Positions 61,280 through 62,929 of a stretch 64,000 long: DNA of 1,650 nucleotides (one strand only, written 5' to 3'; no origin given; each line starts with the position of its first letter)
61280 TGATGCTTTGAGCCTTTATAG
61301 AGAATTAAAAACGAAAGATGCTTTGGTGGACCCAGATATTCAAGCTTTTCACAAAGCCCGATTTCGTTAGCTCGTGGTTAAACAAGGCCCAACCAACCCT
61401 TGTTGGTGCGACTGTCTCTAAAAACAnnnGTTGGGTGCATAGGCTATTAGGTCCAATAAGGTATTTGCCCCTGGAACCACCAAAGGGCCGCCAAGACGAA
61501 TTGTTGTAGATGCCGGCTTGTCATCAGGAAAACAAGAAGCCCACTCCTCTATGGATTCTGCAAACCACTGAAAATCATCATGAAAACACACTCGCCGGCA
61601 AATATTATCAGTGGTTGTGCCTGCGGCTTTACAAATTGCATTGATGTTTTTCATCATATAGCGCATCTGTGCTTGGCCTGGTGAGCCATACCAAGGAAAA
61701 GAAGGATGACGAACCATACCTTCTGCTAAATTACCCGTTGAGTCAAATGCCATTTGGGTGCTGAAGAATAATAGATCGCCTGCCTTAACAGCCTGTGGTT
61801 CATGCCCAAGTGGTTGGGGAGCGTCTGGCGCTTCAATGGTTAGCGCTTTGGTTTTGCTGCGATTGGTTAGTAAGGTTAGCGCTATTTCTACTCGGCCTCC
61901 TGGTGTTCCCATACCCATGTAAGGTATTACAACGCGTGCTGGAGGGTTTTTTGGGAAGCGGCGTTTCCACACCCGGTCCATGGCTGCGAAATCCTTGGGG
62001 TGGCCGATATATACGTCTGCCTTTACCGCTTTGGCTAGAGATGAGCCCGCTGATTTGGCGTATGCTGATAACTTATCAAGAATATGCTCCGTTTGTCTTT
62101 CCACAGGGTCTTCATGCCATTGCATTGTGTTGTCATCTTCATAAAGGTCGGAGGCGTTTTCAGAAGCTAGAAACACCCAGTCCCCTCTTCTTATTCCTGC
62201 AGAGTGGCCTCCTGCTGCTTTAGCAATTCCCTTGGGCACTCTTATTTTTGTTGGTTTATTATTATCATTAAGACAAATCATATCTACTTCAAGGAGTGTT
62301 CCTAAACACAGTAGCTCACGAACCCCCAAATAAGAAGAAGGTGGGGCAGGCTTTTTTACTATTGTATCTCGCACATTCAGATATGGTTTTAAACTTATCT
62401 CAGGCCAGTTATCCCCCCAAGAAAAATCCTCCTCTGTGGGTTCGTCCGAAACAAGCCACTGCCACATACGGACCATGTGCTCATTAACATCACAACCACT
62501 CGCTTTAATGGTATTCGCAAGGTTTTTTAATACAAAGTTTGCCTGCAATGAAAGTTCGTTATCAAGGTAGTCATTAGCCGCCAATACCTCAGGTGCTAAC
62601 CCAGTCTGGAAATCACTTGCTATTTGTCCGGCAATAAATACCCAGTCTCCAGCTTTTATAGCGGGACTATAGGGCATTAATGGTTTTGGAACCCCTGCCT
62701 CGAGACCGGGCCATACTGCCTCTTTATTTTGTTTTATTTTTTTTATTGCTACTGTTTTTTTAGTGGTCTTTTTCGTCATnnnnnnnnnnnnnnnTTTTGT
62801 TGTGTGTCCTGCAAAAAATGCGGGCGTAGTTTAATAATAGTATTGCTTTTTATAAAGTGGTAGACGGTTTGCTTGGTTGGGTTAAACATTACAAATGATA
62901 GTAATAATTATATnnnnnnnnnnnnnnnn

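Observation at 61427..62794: Single polypeptide with three tandem RidA/YjgF modules (a covalent pseudo-trimer); only the middle module keeps the catalytic Arg motif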

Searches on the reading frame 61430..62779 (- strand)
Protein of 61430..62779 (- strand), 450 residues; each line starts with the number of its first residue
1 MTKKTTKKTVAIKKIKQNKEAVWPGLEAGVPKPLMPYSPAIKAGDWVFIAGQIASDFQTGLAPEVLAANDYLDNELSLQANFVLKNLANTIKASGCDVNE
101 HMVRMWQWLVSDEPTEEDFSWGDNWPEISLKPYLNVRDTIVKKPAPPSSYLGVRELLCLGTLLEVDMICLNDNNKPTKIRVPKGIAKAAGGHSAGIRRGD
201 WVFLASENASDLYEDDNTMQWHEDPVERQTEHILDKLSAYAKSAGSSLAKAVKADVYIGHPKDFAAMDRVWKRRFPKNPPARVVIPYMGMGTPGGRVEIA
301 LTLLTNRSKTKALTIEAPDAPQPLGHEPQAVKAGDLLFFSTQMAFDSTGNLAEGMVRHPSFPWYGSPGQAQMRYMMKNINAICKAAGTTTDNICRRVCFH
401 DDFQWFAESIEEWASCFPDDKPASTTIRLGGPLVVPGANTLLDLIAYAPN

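Call 3: search_protein_families(library=pfam, proteins=[window:61430-62779:-], max_evalue=1)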
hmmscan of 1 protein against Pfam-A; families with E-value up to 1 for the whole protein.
window:61430-62779:- (450 aa): 1 family
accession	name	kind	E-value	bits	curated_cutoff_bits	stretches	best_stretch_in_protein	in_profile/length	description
PF01042.26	Ribonuc_L-PSP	-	8.1e-38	129.6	27.3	3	187-301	6-117/121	Endoribonuclease L-PSP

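Call 4: search_protein_families(library=ncbifam, proteins=[window:61430-62779:-], max_evalue=1)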
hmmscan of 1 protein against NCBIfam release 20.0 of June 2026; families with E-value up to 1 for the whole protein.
window:61430-62779:- (450 aa): 4 families
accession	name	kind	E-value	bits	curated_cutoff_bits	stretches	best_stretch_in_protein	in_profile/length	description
TIGR00004.1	TIGR00004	subfamily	1.3e-34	119.1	106.25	3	314-427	3-106/125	Rid family detoxifying hydrolase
TIGR03610.1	RutC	equivalog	1.3e-21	77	169.1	3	176-300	2-121/127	pyrimidine utilization protein C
NF008490.0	PRK11401.1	equivalog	3.5e-11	43.1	222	2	315-424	5-101/129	enamine/imine deaminase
NF041038.1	FslA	exception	0.64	8.2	1000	1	70-127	141-194/640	rhizoferrin biosynthesis protein FslA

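Call 5: search_solved_structures(query=window:61430-62779:-, max_evalue=1, show_alignments=3)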
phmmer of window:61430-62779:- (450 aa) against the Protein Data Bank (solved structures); distinct sequences matched with E-value up to 1: 54.
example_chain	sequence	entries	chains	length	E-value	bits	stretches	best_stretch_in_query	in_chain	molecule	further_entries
2dyy_A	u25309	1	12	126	3.8e-14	55.4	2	225-286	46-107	UPF0076 protein PH0854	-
2csl_A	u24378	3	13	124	2e-10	43.1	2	223-304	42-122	protein translation initiation inhibitor | translation initiation inhibitor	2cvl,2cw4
2cwj_A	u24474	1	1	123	3.3e-09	39.1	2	228-307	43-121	putative endonuclease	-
1x25_A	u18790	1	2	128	6.7e-09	38.1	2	224-289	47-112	Hypothetical UPF0076 protein ST0811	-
1xrg_A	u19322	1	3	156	8.3e-08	34.5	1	225-287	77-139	Putative translation initiation inhibitor, yjgF family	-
3v4d_A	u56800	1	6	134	8.7e-08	34.4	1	179-301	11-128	Aminoacrylate peracid reductase RutC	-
6l8p_A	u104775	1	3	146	1.2e-07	34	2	217-300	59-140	RidA family protein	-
2b33_A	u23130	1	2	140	1.7e-07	33.5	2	225-286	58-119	protein synthesis inhibitor, putative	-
8qok_A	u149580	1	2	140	4.4e-07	32.1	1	229-304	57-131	2-iminobutanoate/2-iminopropanoate deaminase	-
5hp7_A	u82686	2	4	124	4.8e-07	32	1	220-286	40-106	Reactive Intermediate Deaminase A, chloroplastic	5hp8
1nq3_A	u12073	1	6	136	1.5e-06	30.4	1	229-302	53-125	14.3 kDa perchloric acid soluble protein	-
8qov_A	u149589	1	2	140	2.1e-06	29.9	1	229-301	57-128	2-iminobutanoate/2-iminopropanoate deaminase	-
3l7q_A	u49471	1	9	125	2.2e-06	29.8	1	331-429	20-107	Putative translation initiation inhibitor, aldR regulator-like protein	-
8v8r_A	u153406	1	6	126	2.3e-06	29.8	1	314-428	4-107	Enamine/imine deaminase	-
3k0t_A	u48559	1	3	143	3.4e-06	29.2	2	215-299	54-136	Endoribonuclease L-PSP, putative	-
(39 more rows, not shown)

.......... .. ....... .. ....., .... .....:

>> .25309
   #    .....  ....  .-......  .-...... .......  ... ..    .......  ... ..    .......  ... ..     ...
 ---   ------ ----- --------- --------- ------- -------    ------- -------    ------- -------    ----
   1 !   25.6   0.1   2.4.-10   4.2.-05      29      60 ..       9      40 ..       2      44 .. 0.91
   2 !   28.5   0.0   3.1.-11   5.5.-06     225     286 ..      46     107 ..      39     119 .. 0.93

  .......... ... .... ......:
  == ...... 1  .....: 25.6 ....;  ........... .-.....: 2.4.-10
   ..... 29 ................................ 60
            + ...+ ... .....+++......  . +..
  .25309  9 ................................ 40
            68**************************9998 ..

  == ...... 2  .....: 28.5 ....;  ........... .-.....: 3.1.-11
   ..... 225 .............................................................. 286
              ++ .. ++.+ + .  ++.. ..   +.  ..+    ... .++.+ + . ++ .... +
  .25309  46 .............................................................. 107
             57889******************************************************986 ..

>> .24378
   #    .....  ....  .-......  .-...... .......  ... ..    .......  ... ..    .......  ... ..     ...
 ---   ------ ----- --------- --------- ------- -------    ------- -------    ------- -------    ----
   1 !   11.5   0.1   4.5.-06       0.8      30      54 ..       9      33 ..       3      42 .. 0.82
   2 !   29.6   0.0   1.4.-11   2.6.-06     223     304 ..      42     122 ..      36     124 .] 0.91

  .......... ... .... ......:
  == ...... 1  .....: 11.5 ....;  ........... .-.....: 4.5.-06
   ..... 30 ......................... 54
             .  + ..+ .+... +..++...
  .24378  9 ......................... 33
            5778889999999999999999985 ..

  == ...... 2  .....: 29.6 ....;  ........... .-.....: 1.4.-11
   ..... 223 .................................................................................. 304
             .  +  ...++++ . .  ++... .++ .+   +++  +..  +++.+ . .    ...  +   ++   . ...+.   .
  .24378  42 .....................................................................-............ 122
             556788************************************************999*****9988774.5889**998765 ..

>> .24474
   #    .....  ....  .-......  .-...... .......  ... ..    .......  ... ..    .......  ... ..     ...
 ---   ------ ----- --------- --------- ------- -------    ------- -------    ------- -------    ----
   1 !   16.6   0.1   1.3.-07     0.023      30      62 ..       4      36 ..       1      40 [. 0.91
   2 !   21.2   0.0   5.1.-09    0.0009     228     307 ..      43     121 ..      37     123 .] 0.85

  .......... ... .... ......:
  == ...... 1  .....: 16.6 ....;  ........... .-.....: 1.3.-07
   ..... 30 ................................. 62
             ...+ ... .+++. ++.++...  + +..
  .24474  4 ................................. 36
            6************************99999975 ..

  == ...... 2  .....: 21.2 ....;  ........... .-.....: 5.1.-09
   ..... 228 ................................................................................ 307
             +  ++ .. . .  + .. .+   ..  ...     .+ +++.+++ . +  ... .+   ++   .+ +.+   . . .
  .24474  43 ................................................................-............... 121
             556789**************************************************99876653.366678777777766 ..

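Call 8: find_homologous_proteins(query=window:61430-62779:-, max_evalue=0.00001)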
Query window:61430-62779:- (450 aa): 559 proteins with E <= 0.00001 among 8000 candidates; the best 120 are listed.
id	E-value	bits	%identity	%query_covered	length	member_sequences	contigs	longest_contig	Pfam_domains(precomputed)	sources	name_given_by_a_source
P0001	0.0e+0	1037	99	100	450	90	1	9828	PF01042.27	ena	-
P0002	4.5e-276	934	90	98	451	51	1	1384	PF01042.27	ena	-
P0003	7.0e-271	917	89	96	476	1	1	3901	PF01042.27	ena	-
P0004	1.5e-270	916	87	100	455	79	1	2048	PF01042.27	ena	-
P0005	8.2e-255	864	80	100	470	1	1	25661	PF01042.27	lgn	-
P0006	1.8e-253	859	81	100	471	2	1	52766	PF01042.27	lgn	-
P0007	5.5e-253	858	81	99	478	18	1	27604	PF01042.27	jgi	jgi:enamine deaminase RidA (YjgF/YER057c/UK114 family)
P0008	1.0e-251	853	80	100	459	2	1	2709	PF01042.27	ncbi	-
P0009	4.4e-251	851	81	100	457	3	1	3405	PF01042.27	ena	-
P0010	3.3e-250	849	81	97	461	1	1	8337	PF01042.27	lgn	-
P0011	1.2e-249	847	83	96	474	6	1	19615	PF01042.27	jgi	jgi:enamine deaminase RidA (YjgF/YER057c/UK114 family)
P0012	2.4e-249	846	81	97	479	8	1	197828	PF01042.27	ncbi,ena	-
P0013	9.4e-249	844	80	99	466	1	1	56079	PF01042.27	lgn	-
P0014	8.0e-248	841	81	99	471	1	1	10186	PF01042.27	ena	-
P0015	8.1e-248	841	81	96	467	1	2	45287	PF01042.27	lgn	-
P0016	1.6e-245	833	80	96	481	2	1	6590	PF01042.27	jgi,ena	-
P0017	3.9e-244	828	81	97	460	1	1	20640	PF01042.27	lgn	-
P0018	6.1e-244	828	80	98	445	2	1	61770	PF01042.27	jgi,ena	-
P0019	1.1e-241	820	79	96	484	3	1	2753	PF01042.27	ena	-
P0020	3.9e-240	815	77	100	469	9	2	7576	PF01042.27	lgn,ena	-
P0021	6.4e-240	815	82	92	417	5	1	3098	PF01042.27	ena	-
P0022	7.0e-240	814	78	98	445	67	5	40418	PF01042.27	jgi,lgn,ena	-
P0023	1.0e-239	814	80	96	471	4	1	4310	PF01042.27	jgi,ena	-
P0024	3.1e-206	704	67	98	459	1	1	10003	PF01042.27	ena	-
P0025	1.1e-205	702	68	98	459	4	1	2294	PF01042.27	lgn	-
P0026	2.1e-204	697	69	97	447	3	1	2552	PF01042.27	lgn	-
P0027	6.1e-203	693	70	96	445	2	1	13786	PF01042.27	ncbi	-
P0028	7.7e-201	686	68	96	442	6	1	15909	PF01042.27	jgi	jgi:enamine deaminase RidA (YjgF/YER057c/UK114 family)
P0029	1.7e-200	685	68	96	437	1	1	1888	PF01042.27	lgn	-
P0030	2.4e-200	684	66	98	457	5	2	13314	PF01042.27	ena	-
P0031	3.0e-200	684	66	97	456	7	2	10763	PF01042.27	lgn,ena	-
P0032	3.7e-200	684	68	98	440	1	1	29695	PF01042.27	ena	-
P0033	1.1e-199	682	67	97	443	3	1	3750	PF01042.27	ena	-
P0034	1.6e-199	681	65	100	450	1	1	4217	PF01042.27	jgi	jgi:enamine deaminase RidA (YjgF/YER057c/UK114 family)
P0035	2.4e-199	681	67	97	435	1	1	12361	PF01042.27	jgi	jgi:enamine deaminase RidA (YjgF/YER057c/UK114 family)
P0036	8.9e-199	679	68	96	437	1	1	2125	PF01042.27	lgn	-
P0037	2.9e-198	677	69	94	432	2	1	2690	PF01042.27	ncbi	ncbi:MAG: RidA family protein, partial [Gammaproteobacteria bacterium]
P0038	1.4e-196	672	68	97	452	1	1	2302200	PF01042.27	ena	-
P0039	2.6e-194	664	66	97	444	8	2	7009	PF01042.27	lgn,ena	-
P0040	5.5e-193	660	65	97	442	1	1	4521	PF01042.27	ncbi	-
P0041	2.4e-192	658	65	96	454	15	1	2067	PF01042.27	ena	-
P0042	1.2e-191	655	64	97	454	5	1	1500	PF01042.27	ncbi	-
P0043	3.5e-191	654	65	97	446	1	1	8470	PF01042.27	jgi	jgi:enamine deaminase RidA (YjgF/YER057c/UK114 family)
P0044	6.5e-191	653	66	96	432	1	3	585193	PF01042.27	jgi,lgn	jgi:enamine deaminase RidA (YjgF/YER057c/UK114 family)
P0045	1.6e-190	652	66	98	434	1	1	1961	PF01042.27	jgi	-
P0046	2.0e-190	651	66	96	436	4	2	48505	PF01042.27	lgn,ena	-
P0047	1.0e-189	649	68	96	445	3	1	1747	PF01042.27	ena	-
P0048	1.5e-189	648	66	96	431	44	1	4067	PF01042.27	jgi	jgi:enamine deaminase RidA (YjgF/YER057c/UK114 family)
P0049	1.5e-187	642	64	99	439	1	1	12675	PF01042.27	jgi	-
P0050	2.5e-187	641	62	96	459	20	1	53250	PF01042.27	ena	-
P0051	4.6e-187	640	66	96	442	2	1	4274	PF01042.27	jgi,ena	jgi:enamine deaminase RidA (YjgF/YER057c/UK114 family)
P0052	6.0e-187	640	65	96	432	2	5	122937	PF01042.27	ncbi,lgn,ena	-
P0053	9.0e-187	639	66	96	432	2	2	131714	PF01042.27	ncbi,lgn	-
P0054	3.4e-186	637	66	96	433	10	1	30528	PF01042.27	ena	-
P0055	9.6e-186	636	62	96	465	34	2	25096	PF01042.27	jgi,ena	jgi:enamine deaminase RidA (YjgF/YER057c/UK114 family)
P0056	1.1e-185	636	65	96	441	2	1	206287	PF01042.27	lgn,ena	-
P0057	1.3e-185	636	66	96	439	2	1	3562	PF01042.27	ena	-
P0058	1.4e-185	635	66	96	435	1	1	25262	PF01042.27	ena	-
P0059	4.9e-185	634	65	96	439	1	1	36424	PF01042.27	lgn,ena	-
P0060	1.1e-184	633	63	96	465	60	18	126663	PF01042.27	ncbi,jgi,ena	jgi:enamine deaminase RidA (YjgF/YER057c/UK114 family)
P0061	1.1e-184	632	65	96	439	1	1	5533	PF01042.27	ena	-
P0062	2.9e-184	631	66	96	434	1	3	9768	PF01042.27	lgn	-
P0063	9.8e-184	629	64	96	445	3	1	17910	PF01042.27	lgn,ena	-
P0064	1.9e-183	628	62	97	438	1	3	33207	PF01042.27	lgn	-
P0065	1.9e-183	628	65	96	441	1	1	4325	PF01042.27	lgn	-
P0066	2.7e-182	625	63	96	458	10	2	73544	PF01042.27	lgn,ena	-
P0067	7.8e-182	623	63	96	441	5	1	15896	PF01042.27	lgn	-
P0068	6.7e-181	620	64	96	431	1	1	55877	PF01042.27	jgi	jgi:enamine deaminase RidA (YjgF/YER057c/UK114 family)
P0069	1.6e-180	619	63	96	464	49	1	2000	PF01042.27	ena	-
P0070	4.9e-179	614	61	96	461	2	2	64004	PF01042.27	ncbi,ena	-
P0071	6.6e-179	613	63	96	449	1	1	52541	PF01042.27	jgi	jgi:enamine deaminase RidA (YjgF/YER057c/UK114 family)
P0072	7.7e-179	613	60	96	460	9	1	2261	PF01042.27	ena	-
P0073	7.2e-178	610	63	96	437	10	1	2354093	PF01042.27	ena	-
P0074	2.6e-177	608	60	97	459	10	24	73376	PF01042.27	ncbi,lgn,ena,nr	ncbi:MAG: RidA family protein [Gammaproteobacteria bacterium]|nr:hypothetical protein [Chromatiales 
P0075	3.8e-177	608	60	97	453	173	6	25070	PF01042.27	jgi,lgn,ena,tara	jgi:enamine deaminase RidA (YjgF/YER057c/UK114 family)|tara:strand:- start:5311 stop:6672 length:136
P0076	4.7e-177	607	63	95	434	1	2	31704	PF01042.27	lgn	-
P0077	9.1e-177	606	62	96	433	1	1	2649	PF01042.27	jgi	jgi:enamine deaminase RidA (YjgF/YER057c/UK114 family)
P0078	7.7e-176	603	61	96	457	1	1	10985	PF01042.27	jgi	jgi:enamine deaminase RidA (YjgF/YER057c/UK114 family)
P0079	8.5e-176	603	62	96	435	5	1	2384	PF01042.27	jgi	-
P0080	1.2e-175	603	62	96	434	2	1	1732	PF01042.27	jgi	jgi:enamine deaminase RidA (YjgF/YER057c/UK114 family)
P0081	2.1e-175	602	60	97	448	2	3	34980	PF01042.27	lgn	-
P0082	7.2e-175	600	60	96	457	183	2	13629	PF01042.27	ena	-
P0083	1.4e-174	599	63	96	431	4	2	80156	PF01042.27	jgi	jgi:enamine deaminase RidA (YjgF/YER057c/UK114 family)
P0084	2.7e-174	598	65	92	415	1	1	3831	PF01042.27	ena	-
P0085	2.7e-174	598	59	96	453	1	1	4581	PF01042.27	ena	-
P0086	5.8e-174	597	60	99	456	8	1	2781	PF01042.27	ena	-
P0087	1.2e-173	596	61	97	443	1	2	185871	PF01042.27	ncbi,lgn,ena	-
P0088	1.0e-172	593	60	96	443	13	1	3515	PF01042.27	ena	-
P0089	1.3e-172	593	63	96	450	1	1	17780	PF01042.27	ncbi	-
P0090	6.1e-172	590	61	96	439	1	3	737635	PF01042.27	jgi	jgi:enamine deaminase RidA (YjgF/YER057c/UK114 family)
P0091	6.9e-172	590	61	96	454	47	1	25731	PF01042.27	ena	-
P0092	1.3e-171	589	58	98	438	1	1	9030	PF01042.27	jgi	jgi:enamine deaminase RidA (YjgF/YER057c/UK114 family)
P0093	1.1e-170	586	60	96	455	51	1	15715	PF01042.27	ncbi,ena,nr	ncbi:MAG: RidA family protein [Gammaproteobacteria bacterium]|nr:RidA family protein [Gammaproteobac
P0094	9.6e-170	583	57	100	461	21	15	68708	PF01042.27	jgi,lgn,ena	-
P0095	5.5e-169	581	59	96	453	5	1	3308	PF01042.27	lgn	-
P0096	1.1e-168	580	59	96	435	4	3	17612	PF01042.27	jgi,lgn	jgi:enamine deaminase RidA (YjgF/YER057c/UK114 family)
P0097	2.2e-168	579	60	96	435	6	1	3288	PF01042.27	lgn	-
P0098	4.3e-168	578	59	96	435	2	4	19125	PF01042.27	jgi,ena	jgi:enamine deaminase RidA (YjgF/YER057c/UK114 family)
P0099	1.6e-165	569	58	96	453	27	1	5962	PF01042.27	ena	-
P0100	2.8e-165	569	56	96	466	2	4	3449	PF01042.27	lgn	-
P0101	3.4e-164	565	56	96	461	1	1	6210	PF01042.27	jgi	jgi:enamine deaminase RidA (YjgF/YER057c/UK114 family)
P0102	1.4e-163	563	56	94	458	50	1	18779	PF01042.27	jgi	jgi:enamine deaminase RidA (YjgF/YER057c/UK114 family)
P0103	2.3e-163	562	55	97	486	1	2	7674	PF01042.27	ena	-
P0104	5.5e-163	561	58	96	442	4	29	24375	PF01042.27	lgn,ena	-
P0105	7.4e-163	561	55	96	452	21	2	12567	PF01042.27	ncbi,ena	-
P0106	7.8e-163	560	56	96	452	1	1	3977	PF01042.27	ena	-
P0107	3.6e-162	558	55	96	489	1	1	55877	PF01042.27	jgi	jgi:enamine deaminase RidA (YjgF/YER057c/UK114 family)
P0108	4.9e-162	558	54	96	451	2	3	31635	PF01042.27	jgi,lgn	-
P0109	5.0e-162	558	55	96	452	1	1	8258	PF01042.27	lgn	-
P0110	1.6e-160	553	56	94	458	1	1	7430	PF01042.27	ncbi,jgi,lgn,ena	jgi:enamine deaminase RidA (YjgF/YER057c/UK114 family)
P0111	2.2e-160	552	55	94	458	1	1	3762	PF01042.27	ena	-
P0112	5.7e-160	551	54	96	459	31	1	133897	PF01042.27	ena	-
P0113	6.6e-160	551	56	94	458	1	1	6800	PF01042.27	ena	-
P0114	8.1e-160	551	54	98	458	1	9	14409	PF01042.27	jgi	jgi:enamine deaminase RidA (YjgF/YER057c/UK114 family)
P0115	9.6e-160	550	55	97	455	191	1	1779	PF01042.27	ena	-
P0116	3.7e-159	548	54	96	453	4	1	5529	PF01042.27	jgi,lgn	-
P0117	2.1e-158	546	56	97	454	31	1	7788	PF01042.27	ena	-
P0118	2.4e-158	546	55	93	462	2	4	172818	PF01042.27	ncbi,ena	-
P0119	3.1e-158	545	54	96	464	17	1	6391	PF01042.27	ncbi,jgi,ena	jgi:enamine deaminase RidA (YjgF/YER057c/UK114 family)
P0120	5.6e-158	544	54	96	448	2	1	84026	PF01042.27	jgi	jgi:enamine deaminase RidA (YjgF/YER057c/UK114 family)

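Call 20: find_encoding_contigs(protein=P0012, flank=8000, max_places=3)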
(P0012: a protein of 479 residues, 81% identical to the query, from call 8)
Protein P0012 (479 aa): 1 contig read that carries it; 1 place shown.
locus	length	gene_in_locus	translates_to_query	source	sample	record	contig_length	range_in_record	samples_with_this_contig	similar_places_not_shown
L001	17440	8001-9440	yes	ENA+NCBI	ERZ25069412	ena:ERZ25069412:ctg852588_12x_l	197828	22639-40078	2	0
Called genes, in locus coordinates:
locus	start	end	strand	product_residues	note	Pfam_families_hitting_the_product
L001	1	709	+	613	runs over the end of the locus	PF01738:DLH (faint), PF00561:Abhydrolase_1, PF12146:Hydrolase_4, PF12697:Abhydrolase_6, PF08538:DUF1749 (faint), PF20408:Abhydrolase_11 (faint)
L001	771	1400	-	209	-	PF03737:RraA-like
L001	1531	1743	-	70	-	-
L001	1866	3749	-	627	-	PF07715:Plug, PF00593:TonB_dep_Rec_b-barrel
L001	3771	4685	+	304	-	PF12760:Zn_ribbon_IS1595, PF12762:DDE_Tnp_IS1595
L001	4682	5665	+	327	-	PF02498:Bro-N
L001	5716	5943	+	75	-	-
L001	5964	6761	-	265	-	PF00561:Abhydrolase_1, PF12697:Abhydrolase_6, PF12146:Hydrolase_4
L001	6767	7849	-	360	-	PF00296:Bac_luciferase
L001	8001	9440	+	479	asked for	PF01042:Ribonuc_L-PSP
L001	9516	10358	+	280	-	PF03446:NAD_binding_2, PF14833:NAD_binding_11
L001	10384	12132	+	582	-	PF02129:Peptidase_S15, PF08530:PepX_C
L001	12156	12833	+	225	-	PF01177:Asp_Glu_race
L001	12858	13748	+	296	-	PF02737:3HCDH_N (weak), PF02826:2-Hacid_dh_C (weak), PF03446:NAD_binding_2, PF03807:F420_oxidored, PF07991:KARI_N (weak), PF02153:PDH_N (weak), PF14833:NAD_binding_11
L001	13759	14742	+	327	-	PF24684:Vgb_lyase (faint), PF08450:SGL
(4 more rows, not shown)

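Call 21: find_encoding_contigs(protein=P0038, flank=8000, max_places=2)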
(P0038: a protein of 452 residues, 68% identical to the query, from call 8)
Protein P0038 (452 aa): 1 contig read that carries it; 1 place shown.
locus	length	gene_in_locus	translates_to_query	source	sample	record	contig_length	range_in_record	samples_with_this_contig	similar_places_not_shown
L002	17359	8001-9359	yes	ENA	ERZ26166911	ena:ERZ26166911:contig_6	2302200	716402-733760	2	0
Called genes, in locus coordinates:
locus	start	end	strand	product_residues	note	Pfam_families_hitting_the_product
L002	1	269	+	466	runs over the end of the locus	PF03486:HI0933_like (faint), PF07992:Pyr_redox_2 (weak), PF00890:FAD_binding_2, PF01266:DAO, PF12831:FAD_oxidored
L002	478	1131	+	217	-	PF00440:TetR_N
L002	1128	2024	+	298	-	PF02826:2-Hacid_dh_C (weak), PF03446:NAD_binding_2, PF03807:F420_oxidored, PF14833:NAD_binding_11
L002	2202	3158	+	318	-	PF05598:DUF772, PF01609:DDE_Tnp_1, PF13612:DDE_Tnp_1_3 (weak), PF13359:DDE_Tnp_4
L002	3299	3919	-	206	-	PF22285:DUF6962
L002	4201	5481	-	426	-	PF01326:PPDK_N, PF00391:PEP-utilizers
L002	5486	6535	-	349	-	PF08240:ADH_N, PF16912:Glu_dehyd_C (weak), PF00107:ADH_zinc_N, PF13602:ADH_zinc_N_2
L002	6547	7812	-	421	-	PF01321:Creatinase_N, PF00557:Peptidase_M24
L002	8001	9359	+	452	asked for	PF01042:Ribonuc_L-PSP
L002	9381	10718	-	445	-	PF07690:MFS_1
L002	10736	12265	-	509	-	PF01970:TctA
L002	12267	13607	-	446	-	PF03401:TctC, PF07331:TctB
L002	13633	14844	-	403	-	PF02771:Acyl-CoA_dh_N (weak), PF02770:Acyl-CoA_dh_M, PF00441:Acyl-CoA_dh_1, PF08028:Acyl-CoA_dh_2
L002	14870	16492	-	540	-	PF02776:TPP_enzyme_N, PF00205:TPP_enzyme_M, PF02775:TPP_enzyme_C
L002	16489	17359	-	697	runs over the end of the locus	PF05378:Hydant_A_N, PF01968:Hydantoinase_A, PF19278:Hydant_A_C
